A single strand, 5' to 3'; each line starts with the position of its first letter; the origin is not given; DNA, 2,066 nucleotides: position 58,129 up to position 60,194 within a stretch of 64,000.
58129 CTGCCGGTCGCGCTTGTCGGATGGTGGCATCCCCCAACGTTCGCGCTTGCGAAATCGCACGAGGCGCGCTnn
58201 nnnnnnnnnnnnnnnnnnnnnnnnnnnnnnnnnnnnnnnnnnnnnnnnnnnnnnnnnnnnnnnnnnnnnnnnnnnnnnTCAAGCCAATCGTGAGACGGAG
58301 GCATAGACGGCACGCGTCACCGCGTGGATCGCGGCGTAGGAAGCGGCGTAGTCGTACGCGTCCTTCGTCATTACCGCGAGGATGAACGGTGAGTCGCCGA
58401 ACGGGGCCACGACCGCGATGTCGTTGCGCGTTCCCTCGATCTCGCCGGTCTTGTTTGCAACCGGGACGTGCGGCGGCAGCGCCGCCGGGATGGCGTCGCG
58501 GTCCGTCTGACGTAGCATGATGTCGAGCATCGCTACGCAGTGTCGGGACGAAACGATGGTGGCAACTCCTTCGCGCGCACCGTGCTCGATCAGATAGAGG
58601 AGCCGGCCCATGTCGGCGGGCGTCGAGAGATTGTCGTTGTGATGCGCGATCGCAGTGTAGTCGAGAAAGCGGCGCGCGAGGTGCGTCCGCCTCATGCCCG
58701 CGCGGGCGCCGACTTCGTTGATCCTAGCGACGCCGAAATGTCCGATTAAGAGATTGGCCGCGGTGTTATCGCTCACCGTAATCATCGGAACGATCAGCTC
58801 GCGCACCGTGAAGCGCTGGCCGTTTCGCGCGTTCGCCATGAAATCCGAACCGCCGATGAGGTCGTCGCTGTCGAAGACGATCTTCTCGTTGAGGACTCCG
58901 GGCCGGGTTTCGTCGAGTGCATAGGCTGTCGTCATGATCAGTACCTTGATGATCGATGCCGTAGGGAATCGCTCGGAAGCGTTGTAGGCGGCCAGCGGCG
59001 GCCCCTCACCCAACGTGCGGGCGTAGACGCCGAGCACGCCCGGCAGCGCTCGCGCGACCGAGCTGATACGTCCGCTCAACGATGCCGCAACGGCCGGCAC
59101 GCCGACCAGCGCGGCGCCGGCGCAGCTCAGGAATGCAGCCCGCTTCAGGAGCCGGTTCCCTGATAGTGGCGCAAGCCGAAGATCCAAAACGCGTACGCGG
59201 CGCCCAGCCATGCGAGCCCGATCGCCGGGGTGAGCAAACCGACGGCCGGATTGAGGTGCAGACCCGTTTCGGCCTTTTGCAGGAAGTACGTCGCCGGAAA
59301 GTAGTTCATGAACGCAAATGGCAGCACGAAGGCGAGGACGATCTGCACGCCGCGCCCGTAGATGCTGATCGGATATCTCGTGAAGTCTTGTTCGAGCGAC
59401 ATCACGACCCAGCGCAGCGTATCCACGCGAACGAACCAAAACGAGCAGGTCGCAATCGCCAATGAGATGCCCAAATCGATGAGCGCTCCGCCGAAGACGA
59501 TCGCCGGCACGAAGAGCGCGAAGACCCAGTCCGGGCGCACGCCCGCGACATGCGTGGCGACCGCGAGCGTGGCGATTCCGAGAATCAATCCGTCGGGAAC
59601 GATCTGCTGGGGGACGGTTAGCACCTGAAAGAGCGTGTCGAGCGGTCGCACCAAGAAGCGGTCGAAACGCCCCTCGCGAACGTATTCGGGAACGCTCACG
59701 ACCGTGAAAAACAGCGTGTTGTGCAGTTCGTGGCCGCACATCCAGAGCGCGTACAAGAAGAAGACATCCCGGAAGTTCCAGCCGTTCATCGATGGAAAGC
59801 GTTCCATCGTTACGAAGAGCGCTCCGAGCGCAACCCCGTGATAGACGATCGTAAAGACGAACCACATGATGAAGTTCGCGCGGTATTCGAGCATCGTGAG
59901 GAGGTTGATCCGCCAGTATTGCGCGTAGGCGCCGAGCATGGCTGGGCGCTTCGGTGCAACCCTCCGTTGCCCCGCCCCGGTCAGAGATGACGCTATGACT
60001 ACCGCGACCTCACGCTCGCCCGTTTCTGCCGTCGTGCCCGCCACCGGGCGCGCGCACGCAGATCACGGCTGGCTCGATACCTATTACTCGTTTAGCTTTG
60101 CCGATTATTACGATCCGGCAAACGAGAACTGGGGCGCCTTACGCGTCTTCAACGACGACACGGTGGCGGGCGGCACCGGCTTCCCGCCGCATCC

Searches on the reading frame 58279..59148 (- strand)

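Call 8: search_protein_families(library=pfam, proteins=[window:58279-59148:-])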
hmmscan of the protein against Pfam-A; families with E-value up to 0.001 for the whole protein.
window:58279-59148:- (289 aa): 1 family
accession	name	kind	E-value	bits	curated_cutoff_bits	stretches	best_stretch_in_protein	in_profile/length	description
PF13354.11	Beta-lactamase2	-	4.3e-52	177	22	1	40-261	1-214/214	Beta-lactamase enzyme family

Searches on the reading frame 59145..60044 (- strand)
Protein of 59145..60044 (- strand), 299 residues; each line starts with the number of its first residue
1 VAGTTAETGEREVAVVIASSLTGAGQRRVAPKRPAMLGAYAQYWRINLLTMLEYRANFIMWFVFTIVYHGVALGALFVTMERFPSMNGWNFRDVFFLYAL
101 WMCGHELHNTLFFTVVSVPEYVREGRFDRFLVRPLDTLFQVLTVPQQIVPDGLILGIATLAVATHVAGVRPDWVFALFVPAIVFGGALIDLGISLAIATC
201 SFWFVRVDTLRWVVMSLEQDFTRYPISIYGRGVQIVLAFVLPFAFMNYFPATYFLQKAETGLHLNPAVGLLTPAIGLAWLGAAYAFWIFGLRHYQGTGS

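Call 8: search_protein_families(library=pfam, proteins=[window:59145-60044:-])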
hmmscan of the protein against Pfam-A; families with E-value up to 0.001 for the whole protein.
window:59145-60044:- (299 aa): 1 family
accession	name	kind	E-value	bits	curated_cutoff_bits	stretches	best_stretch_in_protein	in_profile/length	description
PF06182.17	ABC2_membrane_6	-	8.6e-38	130.8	22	1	70-298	5-229/229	ABC-2 family transporter protein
